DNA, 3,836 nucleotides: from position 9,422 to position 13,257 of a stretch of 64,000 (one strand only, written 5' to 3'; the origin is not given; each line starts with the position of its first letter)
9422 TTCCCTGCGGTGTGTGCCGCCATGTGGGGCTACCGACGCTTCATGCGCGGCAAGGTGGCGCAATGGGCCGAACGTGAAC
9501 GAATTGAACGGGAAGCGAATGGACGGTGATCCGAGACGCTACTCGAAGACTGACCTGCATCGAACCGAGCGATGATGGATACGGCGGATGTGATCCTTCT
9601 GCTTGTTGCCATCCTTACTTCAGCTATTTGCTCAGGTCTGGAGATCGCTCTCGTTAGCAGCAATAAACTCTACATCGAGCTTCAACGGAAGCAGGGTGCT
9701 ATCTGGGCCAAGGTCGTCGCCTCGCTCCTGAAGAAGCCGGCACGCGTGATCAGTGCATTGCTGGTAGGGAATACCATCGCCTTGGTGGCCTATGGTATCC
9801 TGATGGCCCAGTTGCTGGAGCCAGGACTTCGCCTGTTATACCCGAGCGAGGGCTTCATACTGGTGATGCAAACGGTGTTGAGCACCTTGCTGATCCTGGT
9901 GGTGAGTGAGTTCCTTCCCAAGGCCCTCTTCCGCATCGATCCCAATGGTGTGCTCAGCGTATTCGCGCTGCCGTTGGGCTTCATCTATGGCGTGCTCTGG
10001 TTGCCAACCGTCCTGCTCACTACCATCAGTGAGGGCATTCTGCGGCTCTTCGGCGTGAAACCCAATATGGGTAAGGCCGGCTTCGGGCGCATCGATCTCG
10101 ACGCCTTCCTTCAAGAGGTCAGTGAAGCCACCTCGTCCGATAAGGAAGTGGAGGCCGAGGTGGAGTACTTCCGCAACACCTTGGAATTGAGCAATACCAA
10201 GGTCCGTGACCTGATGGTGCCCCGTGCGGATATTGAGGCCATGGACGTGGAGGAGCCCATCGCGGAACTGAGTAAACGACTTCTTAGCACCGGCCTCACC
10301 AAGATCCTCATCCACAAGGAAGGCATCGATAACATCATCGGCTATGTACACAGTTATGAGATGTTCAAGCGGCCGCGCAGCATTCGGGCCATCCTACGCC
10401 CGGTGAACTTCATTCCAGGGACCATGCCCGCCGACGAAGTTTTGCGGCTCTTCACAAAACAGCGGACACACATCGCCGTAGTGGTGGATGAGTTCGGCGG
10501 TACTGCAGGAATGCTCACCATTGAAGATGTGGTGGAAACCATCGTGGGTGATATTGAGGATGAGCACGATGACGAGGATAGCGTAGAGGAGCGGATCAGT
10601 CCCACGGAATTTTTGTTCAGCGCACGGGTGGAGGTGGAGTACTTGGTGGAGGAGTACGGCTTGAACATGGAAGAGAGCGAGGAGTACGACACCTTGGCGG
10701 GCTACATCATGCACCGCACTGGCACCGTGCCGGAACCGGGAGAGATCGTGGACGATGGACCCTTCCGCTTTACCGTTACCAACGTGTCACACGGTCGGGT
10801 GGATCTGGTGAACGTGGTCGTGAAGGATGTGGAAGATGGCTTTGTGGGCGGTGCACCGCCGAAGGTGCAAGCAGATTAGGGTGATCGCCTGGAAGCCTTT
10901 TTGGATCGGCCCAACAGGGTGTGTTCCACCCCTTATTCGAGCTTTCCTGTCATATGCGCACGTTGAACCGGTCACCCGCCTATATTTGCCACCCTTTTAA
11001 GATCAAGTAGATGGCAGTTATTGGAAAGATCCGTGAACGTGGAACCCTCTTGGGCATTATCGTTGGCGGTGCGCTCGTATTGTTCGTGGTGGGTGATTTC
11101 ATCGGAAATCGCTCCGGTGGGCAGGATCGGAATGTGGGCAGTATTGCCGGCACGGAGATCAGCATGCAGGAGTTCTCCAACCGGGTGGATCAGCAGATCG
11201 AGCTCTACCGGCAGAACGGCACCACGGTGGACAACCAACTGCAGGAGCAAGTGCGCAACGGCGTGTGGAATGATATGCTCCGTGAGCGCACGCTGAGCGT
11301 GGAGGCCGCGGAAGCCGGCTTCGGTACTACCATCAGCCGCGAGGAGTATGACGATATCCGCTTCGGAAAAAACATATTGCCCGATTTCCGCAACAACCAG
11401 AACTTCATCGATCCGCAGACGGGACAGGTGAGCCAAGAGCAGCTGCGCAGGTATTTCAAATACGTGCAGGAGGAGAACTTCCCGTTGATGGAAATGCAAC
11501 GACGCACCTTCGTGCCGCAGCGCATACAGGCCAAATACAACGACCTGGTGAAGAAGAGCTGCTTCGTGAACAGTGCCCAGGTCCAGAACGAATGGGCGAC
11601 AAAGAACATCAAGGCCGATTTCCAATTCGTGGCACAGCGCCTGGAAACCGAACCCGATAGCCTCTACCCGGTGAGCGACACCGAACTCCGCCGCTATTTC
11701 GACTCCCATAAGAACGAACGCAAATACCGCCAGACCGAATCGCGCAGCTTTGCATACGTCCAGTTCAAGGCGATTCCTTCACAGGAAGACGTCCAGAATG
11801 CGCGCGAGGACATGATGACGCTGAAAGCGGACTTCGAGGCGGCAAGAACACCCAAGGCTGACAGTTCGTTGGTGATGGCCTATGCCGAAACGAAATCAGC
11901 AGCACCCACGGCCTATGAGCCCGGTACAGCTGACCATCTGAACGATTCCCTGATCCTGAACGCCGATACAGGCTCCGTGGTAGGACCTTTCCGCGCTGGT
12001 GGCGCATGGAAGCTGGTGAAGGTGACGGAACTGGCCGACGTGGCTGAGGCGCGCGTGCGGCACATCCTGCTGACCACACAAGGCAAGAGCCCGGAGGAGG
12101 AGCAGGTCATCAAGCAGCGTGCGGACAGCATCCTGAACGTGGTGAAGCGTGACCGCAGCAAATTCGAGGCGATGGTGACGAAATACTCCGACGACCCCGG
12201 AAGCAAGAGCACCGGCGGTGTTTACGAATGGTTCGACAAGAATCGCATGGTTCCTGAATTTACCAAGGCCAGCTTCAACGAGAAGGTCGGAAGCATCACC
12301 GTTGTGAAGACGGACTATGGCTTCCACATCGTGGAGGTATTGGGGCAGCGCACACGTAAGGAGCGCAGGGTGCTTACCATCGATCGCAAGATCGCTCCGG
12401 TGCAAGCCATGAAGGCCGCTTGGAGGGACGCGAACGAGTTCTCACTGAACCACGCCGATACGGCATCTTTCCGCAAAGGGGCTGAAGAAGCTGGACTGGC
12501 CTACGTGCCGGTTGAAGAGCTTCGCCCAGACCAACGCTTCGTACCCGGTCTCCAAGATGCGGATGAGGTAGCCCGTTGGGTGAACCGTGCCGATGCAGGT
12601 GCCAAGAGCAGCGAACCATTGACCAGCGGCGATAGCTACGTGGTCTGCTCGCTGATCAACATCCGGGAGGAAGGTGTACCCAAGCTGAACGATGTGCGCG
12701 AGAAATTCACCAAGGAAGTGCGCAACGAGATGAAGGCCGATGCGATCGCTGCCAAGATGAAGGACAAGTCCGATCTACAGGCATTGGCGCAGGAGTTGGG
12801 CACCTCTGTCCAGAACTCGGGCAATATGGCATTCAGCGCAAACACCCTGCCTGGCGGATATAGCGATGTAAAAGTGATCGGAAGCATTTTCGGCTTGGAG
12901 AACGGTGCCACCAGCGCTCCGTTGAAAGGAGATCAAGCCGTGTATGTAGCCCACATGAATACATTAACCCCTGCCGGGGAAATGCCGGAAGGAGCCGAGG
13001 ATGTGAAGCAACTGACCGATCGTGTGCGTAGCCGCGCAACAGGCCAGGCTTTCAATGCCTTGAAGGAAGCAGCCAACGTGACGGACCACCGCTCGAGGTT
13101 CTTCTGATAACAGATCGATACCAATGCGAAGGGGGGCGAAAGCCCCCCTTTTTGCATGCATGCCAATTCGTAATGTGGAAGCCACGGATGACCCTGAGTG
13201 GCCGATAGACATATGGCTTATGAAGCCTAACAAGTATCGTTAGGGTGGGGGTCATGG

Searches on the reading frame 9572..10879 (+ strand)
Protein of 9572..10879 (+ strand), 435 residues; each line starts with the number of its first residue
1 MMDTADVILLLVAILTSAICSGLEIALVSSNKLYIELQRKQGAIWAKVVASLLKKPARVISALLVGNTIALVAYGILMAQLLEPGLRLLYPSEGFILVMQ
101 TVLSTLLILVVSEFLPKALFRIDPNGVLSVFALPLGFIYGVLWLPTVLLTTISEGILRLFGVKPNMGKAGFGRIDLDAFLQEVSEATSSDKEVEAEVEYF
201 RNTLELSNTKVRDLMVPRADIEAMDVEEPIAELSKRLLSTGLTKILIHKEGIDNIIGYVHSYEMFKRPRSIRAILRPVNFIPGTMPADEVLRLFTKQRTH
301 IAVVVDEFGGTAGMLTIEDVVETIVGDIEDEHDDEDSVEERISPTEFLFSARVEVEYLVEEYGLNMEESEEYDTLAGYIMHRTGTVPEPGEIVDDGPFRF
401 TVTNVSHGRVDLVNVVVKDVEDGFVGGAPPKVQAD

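Call 45: search_protein_families(library=pfam, proteins=[window:9572-10879:+], max_evalue=0.001)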
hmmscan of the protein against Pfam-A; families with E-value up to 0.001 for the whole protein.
window:9572-10879:+ (435 aa): 3 families
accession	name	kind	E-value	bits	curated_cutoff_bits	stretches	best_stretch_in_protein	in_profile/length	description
PF01595.25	CNNM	-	7.9e-30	104.3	28.4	1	8-182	1-170/181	Cyclin M transmembrane N-terminal domain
PF03471.22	CorC_HlyC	-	8e-19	67.9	27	1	341-416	2-78/81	Transporter associated domain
PF00571.33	CBS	-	1.4e-09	38.6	24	1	276-325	7-56/57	CBS domain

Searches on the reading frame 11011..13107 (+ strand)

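Call 45: search_protein_families(library=pfam, proteins=[window:11011-13107:+], max_evalue=0.001)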
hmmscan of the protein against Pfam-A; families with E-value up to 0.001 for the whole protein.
window:11011-13107:+ (698 aa): 5 families
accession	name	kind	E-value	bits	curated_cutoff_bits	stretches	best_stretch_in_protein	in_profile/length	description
PF13616.12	Rotamase_3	-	3.7e-36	124.6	22.5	1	334-446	5-115/116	PPIC-type PPIASE domain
PF13623.11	SurA_N_2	-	2.2e-27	96.2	28.5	1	5-148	2-144/145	SurA-like N-terminal domain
PF00639.27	Rotamase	-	1.2e-26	93.9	21.7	1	351-443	1-95/97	PPIC-type PPIASE domain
PF13145.12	Rotamase_2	-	3.5e-21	76.7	27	2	221-341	1-108/121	PPIC-type PPIASE domain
PF13624.11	SurA_N_3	-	3.2e-09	37.3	27.2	1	8-107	6-109/162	SurA-like N-terminal domain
